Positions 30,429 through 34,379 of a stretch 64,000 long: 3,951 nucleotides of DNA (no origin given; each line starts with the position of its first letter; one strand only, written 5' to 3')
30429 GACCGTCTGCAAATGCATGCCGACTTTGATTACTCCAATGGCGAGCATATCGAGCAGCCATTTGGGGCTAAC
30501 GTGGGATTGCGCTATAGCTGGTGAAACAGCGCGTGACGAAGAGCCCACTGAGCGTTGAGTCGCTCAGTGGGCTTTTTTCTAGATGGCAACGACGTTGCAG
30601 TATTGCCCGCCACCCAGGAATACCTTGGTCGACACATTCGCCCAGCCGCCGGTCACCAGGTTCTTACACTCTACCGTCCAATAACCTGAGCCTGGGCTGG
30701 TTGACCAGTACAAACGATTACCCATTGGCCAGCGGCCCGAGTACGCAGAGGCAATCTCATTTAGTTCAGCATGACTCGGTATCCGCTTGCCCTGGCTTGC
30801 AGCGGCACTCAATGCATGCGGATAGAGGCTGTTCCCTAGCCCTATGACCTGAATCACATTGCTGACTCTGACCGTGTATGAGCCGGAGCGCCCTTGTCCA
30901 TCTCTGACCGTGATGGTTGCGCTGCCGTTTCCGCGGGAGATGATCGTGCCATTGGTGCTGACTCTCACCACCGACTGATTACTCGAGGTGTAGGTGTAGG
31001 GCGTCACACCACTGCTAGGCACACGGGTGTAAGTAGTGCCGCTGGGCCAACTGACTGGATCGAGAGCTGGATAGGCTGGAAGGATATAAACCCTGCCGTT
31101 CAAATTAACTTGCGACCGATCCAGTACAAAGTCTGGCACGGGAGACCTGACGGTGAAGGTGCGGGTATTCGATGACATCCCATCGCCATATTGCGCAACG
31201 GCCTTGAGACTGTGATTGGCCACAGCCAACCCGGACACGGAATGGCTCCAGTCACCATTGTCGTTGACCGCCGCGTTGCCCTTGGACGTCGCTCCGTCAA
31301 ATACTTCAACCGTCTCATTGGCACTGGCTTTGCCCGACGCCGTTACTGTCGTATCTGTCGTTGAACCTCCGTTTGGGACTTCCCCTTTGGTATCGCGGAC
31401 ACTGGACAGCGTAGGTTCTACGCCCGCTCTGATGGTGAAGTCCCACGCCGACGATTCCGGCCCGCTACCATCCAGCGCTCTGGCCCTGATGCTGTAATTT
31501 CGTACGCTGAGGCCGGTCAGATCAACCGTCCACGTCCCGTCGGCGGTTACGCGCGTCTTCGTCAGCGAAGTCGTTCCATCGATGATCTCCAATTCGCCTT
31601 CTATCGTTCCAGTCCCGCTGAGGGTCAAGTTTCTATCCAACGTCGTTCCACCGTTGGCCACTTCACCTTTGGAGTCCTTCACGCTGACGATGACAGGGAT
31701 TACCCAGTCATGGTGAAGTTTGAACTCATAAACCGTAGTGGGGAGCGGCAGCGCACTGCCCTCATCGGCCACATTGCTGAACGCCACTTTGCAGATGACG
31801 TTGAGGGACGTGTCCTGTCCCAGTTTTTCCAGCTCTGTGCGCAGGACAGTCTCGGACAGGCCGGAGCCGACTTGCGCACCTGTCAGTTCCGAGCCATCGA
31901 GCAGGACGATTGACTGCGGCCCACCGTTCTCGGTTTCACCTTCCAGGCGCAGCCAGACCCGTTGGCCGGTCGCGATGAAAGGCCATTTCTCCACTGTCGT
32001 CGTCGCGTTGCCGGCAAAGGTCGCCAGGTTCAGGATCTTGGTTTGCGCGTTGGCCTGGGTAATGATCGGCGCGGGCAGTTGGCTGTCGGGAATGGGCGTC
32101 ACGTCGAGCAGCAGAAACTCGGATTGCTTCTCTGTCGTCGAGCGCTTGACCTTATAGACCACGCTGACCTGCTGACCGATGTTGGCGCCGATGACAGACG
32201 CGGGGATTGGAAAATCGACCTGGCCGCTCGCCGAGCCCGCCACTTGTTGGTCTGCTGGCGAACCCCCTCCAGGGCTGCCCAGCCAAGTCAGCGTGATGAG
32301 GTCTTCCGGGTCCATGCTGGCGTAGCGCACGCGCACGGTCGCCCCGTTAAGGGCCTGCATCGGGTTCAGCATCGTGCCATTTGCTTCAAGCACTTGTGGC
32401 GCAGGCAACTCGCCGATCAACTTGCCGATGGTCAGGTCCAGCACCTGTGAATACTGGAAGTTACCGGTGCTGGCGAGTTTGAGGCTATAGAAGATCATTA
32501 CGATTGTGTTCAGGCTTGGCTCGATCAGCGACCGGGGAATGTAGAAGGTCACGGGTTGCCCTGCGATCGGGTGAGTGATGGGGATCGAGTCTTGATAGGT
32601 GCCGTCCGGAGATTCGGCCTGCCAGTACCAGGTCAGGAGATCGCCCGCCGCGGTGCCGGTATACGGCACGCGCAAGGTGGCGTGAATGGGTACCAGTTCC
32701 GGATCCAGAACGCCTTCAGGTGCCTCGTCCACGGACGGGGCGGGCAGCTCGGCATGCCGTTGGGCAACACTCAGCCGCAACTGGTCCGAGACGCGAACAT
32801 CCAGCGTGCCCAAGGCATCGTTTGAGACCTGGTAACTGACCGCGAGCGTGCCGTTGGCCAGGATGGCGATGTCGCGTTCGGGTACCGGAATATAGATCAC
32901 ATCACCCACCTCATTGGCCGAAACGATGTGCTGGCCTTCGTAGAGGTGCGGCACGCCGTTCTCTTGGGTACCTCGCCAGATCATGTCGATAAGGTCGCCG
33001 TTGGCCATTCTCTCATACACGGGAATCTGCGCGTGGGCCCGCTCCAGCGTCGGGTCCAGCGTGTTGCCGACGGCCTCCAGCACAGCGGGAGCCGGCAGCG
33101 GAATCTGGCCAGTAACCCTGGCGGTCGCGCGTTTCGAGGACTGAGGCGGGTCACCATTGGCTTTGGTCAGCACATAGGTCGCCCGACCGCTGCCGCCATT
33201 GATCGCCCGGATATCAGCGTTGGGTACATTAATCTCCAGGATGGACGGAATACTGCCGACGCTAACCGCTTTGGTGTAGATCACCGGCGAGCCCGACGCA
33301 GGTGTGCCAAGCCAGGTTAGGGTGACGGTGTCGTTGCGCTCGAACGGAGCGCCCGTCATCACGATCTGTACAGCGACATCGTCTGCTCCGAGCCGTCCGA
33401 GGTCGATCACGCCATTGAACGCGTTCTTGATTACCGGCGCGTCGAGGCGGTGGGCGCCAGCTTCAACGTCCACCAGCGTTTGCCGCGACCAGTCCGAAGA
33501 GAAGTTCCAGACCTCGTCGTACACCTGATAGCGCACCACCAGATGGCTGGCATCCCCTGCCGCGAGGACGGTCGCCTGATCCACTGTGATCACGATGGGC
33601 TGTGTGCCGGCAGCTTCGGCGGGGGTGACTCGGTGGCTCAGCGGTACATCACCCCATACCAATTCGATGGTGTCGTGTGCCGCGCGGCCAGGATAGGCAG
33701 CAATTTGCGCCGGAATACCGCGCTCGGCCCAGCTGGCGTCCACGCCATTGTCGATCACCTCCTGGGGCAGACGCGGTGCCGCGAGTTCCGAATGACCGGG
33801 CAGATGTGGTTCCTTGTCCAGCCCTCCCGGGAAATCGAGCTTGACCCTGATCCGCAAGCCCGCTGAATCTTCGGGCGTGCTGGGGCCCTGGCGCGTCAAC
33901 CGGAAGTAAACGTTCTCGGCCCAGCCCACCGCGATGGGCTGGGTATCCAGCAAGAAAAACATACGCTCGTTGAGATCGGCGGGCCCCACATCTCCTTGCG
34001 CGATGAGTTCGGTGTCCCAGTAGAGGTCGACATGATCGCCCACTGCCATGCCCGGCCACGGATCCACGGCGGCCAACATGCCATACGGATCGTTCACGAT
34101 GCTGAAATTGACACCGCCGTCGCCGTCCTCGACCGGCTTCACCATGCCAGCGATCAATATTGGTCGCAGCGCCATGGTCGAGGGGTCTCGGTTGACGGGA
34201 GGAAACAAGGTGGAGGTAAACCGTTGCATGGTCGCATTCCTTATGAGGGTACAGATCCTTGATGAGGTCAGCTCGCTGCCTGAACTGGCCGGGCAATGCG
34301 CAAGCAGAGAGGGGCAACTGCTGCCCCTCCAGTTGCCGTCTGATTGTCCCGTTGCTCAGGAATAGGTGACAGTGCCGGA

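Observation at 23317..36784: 13.4-kb accessory island: four paralogous, signal-less repeat-module proteins mirror-arranged around an autotransporter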

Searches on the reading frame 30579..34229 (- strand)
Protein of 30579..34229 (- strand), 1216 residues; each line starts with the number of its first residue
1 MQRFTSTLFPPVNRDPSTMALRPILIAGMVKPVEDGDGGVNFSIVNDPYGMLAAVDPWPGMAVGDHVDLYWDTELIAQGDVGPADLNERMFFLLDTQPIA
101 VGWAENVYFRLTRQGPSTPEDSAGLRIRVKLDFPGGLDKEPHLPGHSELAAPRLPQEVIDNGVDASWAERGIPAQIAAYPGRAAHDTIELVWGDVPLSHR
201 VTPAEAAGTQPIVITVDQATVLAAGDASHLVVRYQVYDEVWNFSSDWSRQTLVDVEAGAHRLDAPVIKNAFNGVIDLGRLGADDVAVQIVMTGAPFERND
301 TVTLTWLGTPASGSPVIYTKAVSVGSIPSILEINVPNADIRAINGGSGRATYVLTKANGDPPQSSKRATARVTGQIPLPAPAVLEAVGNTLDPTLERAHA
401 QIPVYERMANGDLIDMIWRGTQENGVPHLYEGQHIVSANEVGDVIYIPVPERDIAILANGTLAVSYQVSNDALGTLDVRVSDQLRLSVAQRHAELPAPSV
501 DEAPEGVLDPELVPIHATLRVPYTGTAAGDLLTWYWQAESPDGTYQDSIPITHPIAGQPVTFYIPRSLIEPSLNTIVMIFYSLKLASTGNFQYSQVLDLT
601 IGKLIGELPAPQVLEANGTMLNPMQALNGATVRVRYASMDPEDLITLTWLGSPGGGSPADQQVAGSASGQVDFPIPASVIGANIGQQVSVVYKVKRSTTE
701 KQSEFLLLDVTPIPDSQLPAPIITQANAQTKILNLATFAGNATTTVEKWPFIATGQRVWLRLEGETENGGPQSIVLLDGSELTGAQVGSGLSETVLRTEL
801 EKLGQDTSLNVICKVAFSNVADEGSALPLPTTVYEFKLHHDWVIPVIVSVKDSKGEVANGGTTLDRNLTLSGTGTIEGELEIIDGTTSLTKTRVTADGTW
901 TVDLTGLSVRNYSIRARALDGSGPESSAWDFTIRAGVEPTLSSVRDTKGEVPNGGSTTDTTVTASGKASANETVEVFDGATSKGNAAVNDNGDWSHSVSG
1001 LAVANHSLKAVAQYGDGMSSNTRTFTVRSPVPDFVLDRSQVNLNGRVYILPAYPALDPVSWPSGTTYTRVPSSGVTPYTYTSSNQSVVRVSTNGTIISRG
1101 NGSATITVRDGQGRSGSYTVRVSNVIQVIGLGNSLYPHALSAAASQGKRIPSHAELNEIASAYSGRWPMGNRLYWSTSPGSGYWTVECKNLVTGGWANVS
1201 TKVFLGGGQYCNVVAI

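Call 3: search_protein_families(library=pfam, proteins=[window:30579-34229:-], max_evalue=0.01)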
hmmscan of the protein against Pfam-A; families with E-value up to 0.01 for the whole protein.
window:30579-34229:- (1216 aa): 4 families
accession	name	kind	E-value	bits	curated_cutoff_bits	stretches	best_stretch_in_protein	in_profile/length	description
PF17936.7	Big_6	-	6.7e-08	33.1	27.6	1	866-933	13-81/83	Bacterial Ig domain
PF16640.11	Big_3_5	-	6.7e-06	27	35.5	2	957-1027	13-87/88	Bacterial Ig-like domain (group 3)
PF21461.3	HL_N-beta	-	0.00048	20.3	27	1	1078-1110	14-45/57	Hyaluronate lyase, N-terminal beta-sheet domain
PF02368.24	Big_2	-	0.001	19.4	22.8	1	1077-1115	35-73/79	Bacterial Ig-like domain (group 2)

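Call 4: search_protein_families(library=ncbifam, proteins=[window:30579-34229:-], max_evalue=0.01)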
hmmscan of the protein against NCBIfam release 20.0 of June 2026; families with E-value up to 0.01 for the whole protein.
window:30579-34229:- (1216 aa): 2 families
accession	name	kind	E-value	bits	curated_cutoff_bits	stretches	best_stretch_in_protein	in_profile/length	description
NF040520.1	Ig_like_BLP2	equivalog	3e-10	38.9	750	2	896-1035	466-617/730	Ig-like repeat protein Blp2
NF033510.3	Ca_tandemer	repeat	0.0015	18.8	50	1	952-1013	24-89/96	Ca2+-stabilized repeat-containing adhesin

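Call 12: search_solved_structures(query=window:30579-34229:-, max_evalue=1)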
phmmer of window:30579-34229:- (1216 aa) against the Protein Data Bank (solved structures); distinct sequences matched with E-value up to 1: 4.
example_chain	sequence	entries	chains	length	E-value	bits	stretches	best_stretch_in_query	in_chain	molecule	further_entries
2zqk_A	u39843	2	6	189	0.04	14.8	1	1069-1141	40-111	Intimin | Intimin adherence protein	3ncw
3ncx_A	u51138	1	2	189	0.041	14.8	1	1069-1141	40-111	Intimin adherence protein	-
2zwk_A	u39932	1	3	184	0.042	14.7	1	1069-1141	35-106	Intimin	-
5b6q_A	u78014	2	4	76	0.21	12.4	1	924-961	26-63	Soluble cytochrome cA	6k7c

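Call 21: find_homologous_proteins(query=window:30579-34229:-)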
Query window:30579-34229:- (1216 aa): 94 proteins with E <= 0.001 among 8000 candidates.
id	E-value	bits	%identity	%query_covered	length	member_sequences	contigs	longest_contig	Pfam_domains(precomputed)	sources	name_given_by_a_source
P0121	0.0e+0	2734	100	100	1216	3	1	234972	PF26918.1,PF17936.8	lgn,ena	-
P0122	0.0e+0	2454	81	85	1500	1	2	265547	PF16640.12,PF26918.1,PF19077.7,PF17936.8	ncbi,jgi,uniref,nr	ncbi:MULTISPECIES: hypothetical protein [unclassified Pseudomonas]|uniref:hypothetical protein n=1 T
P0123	0.0e+0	2386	66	83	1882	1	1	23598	PF21461.4,PF16640.12,PF26918.1,PF17936.8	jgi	jgi:hypothetical protein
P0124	0.0e+0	2230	66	84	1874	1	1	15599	PF16640.12,PF26918.1,PF17936.8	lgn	-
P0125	0.0e+0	2224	66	83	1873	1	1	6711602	PF16640.12,PF26918.1,PF19077.7,PF17936.8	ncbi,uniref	ncbi:hypothetical protein [Pseudomonas sp. RC10]|uniref:hypothetical protein n=1 Tax=Pseudomonas bam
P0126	0.0e+0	2093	57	84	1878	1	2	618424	PF16640.12,PF19077.7,PF17936.8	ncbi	-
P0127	0.0e+0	2071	66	85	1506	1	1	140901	PF16640.12,PF26918.1,PF19077.7,PF17936.8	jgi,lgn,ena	-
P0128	0.0e+0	2062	58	94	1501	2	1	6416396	PF16640.12,PF26918.1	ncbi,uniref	ncbi:hypothetical protein [Pseudomonas sp. Pseu.R1]|uniref:hypothetical protein n=1 Tax=Pseudomonas 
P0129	0.0e+0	2036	67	83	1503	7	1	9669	PF16640.12,PF26918.1,PF19077.7,PF17936.8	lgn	-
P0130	0.0e+0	2025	67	85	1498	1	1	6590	PF16640.12,PF26918.1,PF19077.7,PF17936.8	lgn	-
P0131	0.0e+0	2022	66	83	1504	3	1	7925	PF16640.12,PF26918.1,PF19077.7,PF17936.8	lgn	-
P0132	0.0e+0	2010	59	86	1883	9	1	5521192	PF16640.12,PF19077.7,PF17936.8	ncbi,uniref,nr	ncbi:hypothetical protein [Pseudomonas graminis]|uniref:Ig-like domain (Group 3) n=1 Tax=Pseudomonas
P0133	0.0e+0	1999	60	94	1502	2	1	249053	PF16640.12,PF26918.1,PF17936.8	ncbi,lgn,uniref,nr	ncbi:hypothetical protein N5D61_15210 [Pseudomonas sp. GD03842]|uniref:hypothetical protein n=1 Tax=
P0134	0.0e+0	1948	66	85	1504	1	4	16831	PF16640.12,PF26918.1,PF19077.7,PF17936.8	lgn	-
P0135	0.0e+0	1936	66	83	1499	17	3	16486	PF16640.12,PF26918.1,PF17936.8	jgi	jgi:hypothetical protein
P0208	3.3e-96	341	29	49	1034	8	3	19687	PF16640.12,PF26918.1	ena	-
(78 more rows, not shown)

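Call 40: search_protein_families(library=phrogs, proteins=[window:30579-34229:-], max_evalue=0.01)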
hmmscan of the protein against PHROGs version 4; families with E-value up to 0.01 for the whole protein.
window:30579-34229:- (1216 aa): 1 family
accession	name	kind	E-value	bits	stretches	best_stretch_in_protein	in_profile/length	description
phrog_11157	-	unknown function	1.7e-10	39.1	1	843-1028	2271-2459/3825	-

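Call 41: search_protein_families(library=padloc, proteins=[window:30579-34229:-], max_evalue=0.01)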
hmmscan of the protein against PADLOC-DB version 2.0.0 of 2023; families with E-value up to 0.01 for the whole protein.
window:30579-34229:- (1216 aa): 0 families

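Call 63: predict_structure(alignment_id=A2)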
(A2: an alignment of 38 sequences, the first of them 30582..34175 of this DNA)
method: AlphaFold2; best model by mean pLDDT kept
length: 1198 residues; sequences in the alignment: 38
mean_pLDDT: 87.0   pTM: 0.48
mean pLDDT of the five models: 87.0, 85.4, 84.9, 83.4, 82.5
residues with pLDDT >= 90: 529; 70-90: 618; 50-70: 46; < 50: 5
segments of 3 or more residues with pLDDT < 50: 454-458
pLDDT, mean of each block of 10 residues (from residue 1): 82 85 86 88 88 93 89 90 91 82 91 89 87 90 82 90 90 85 89 90 74 90 89 83 76 82 84 80 87 74 82 87 84 84 74 79 89 90 87 90 93 92 88 93 93 56 89 90 87 81 91 91 82 90 85 85 91 91 82 92 91 92 91 86 90 92 91 88 90 90 90 85 90 90 91 90 89 92 89 91 84 91 76 79 79 81 85 80 82 87 73 80 89 87 90 87 88 89 87 81 87 76 94 89 91 87 94 91 95 88 95 94 94 96 91 94 89 93 74 94
secondary structure, 60 per line:
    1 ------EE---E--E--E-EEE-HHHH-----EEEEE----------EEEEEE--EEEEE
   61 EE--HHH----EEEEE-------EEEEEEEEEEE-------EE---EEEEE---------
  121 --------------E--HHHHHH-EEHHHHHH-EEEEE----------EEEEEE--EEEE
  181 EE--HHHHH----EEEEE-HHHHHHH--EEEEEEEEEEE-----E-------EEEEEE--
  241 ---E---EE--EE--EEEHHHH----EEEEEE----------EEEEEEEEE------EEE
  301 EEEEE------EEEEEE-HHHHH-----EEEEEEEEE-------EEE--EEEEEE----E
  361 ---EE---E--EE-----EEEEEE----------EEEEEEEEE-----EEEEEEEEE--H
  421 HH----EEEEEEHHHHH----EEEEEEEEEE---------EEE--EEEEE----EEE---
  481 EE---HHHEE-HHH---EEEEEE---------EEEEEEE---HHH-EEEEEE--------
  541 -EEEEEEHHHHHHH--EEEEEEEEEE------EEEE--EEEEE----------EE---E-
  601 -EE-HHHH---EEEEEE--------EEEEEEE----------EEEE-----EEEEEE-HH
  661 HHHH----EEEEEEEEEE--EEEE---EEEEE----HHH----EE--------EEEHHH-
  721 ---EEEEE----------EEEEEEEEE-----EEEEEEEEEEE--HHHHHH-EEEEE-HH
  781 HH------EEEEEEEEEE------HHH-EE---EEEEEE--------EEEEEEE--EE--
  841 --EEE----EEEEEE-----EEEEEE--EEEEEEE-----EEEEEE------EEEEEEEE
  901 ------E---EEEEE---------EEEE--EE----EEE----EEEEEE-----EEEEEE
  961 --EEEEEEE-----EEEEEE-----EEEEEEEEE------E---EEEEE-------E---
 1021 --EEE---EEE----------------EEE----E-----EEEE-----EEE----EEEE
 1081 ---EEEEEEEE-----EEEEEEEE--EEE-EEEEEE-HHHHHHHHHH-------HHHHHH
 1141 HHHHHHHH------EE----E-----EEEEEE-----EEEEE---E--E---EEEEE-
elements in order (helices of 4 or more, strands of 3 or more residues): E20-22 H24-27 E33-37 E48-53 E56-62 E72-76 E84-94 E107-111 H138-143 H147-152 E154-158 E169-174 E177-182 H185-189 E194-198 H200-206 E209-219 E233-238 E256-258 H259-262 E267-272 E283-291 E298-305 E312-317 H319-323 E329-337 E345-347 E350-355 E379-384 E395-403 E409-417 E427-432 H433-437 E442-451 E461-463 E466-470 E475-477 E498-503 E513-519 E527-532 E542-547 H548-554 E557-566 E573-576 E579-583 H605-608 E612-617 E626-632 E643-646 E652-657 H659-664 E669-678 E681-684 E688-692 E714-716 E724-728 E739-747 E753-763 H766-771 E773-777 H779-782 E789-798 E814-819 E828-834 E843-845 E850-855 E861-866 E869-875 E881-886 E893-900 E911-915 E925-928 E937-939 E944-949 E955-960 E963-969 E975-980 E986-994 E1005-1009 E1023-1025 E1029-1031 E1048-1050 E1061-1064 E1070-1072 E1077-1080 E1084-1091 E1097-1104 E1107-1109 E1111-1116 H1118-1127 H1135-1148 E1167-1172 E1178-1182 E1193-1197

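Call 73: fold_search(model_id=the predicted structure, library=pdb)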
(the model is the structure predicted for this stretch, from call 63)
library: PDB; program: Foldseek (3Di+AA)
matches with E <= 10: 1907; with E <= 0.001: 274
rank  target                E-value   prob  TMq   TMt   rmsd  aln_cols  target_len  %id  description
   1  9u61_E                1.5e-17  1.00  0.12  0.10  46.9      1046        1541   10  CP/MBL pathways C3 convertase C4b2a and C3 complex (released 2026-01-14)
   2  9ijj_4G               2.1e-17  1.00  0.11  0.05  70.8      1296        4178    8  In situ structure of the central apparatus in mouse sperm axoneme. (released 2025-06-04)
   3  9ijj_4H               2.1e-17  1.00  0.10  0.04  72.0      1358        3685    9  In situ structure of the central apparatus in mouse sperm axoneme. (released 2025-06-04)
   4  9fx2                  3.2e-17  1.00  0.11  0.11  56.0       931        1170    9  Structure of methylamine activated CD109 (released 2025-03-19)
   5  7q1y_A                4.3e-17  1.00  0.11  0.10  54.7       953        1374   12  X-ray structure of human A2ML1 (released 2022-04-20)
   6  9ijj_O                5.8e-17  1.00  0.14  0.13  66.5      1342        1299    8  In situ structure of the central apparatus in mouse sperm axoneme. (released 2025-06-04)
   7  5i5k_B                6.8e-17  1.00  0.11  0.09  54.0      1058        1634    9  Structure of complement C5 in complex with eculizumab (released 2016-03-16)
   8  5i5k_A                7.9e-17  1.00  0.11  0.09  54.8       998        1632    9  Structure of complement C5 in complex with eculizumab (released 2016-03-16)
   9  7q60                  1.8e-16  1.00  0.10  0.10  55.1       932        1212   11  Structure of TEV cleaved A2ML1 (A2ML1-TE) (released 2022-04-20)
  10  9b4h_A                2.2e-16  1.00  0.12  0.08  44.5      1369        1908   10  Chlamydomonas reinhardtii mastigoneme filament (released 2024-04-10)
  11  7q5z                  2.4e-16  1.00  0.12  0.11  49.6      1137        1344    9  Cryo-EM structure of native human A2ML1 (released 2022-04-20)
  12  9u5z_E                2.9e-16  1.00  0.10  0.09  55.0       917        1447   11  C3 convertases zymogen C4b2 in activation state (released 2026-01-14)
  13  9fx3_A                4.4e-16  1.00  0.10  0.10  54.0       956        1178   10  Structure of active human CD109 (released 2025-03-19)
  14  4e0s_A                6.2e-16  1.00  0.10  0.09  55.4       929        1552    9  Crystal Structure of C5b-6 (released 2012-04-18)
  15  7r5k_10               6.6e-16  1.00  0.10  0.08  49.3      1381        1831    9  Human nuclear pore complex (constricted) (released 2022-06-22)
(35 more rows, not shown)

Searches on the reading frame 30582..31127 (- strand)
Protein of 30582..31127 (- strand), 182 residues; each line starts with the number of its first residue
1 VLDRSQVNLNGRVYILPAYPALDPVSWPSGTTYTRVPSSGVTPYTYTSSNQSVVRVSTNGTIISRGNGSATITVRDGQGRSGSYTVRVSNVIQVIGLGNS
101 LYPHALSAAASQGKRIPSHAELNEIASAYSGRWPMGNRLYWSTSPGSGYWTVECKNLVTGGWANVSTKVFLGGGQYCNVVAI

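Call 55: search_solved_structures(query=A3, max_evalue=1, show_alignments=2)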
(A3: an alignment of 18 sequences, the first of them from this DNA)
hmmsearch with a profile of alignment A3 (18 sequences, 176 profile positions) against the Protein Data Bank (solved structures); distinct sequences matched with E-value up to 1: 24.
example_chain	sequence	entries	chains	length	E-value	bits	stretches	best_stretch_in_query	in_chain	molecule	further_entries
1e5u_I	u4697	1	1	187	6.3e-16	61.7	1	20-158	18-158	INTIMIN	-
1f00_I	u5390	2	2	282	1.3e-15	60.7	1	20-158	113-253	INTIMIN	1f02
9ifo_A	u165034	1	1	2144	3.5e-10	43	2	44-74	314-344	Teneurin-Like Protein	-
9pt5_A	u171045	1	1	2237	4.1e-10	42.8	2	44-74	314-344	Teneurin-like protein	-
9cuy_c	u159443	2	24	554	7e-10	42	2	31-75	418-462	Short tail fiber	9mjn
2zqk_A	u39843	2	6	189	1.5e-06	31.2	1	31-109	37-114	Intimin | Intimin adherence protein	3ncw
2zwk_A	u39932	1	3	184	1.6e-06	31.1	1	31-110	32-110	Intimin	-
3ncx_A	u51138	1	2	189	1.7e-06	31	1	31-109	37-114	Intimin adherence protein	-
8s83_A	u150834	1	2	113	0.00022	24.1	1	44-80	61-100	S-layer protein sap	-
9hcj_10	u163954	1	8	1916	0.00026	23.9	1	31-78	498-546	Nucleoporin 210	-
7z47_G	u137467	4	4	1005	0.00039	23.3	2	28-83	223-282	Surface protein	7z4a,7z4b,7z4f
6n1a_A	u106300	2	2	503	0.0022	20.8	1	44-81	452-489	Carbohydrate-binding protein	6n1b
9occ_A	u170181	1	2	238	0.012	18.5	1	28-77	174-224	Putative neck whiskers protein gp24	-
8zdj_S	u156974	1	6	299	0.014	18.2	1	43-87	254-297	Tail Tube Protein (gp13)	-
8zdl_S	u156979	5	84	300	0.014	18.2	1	43-87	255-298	Tail Tube Protein (gp13)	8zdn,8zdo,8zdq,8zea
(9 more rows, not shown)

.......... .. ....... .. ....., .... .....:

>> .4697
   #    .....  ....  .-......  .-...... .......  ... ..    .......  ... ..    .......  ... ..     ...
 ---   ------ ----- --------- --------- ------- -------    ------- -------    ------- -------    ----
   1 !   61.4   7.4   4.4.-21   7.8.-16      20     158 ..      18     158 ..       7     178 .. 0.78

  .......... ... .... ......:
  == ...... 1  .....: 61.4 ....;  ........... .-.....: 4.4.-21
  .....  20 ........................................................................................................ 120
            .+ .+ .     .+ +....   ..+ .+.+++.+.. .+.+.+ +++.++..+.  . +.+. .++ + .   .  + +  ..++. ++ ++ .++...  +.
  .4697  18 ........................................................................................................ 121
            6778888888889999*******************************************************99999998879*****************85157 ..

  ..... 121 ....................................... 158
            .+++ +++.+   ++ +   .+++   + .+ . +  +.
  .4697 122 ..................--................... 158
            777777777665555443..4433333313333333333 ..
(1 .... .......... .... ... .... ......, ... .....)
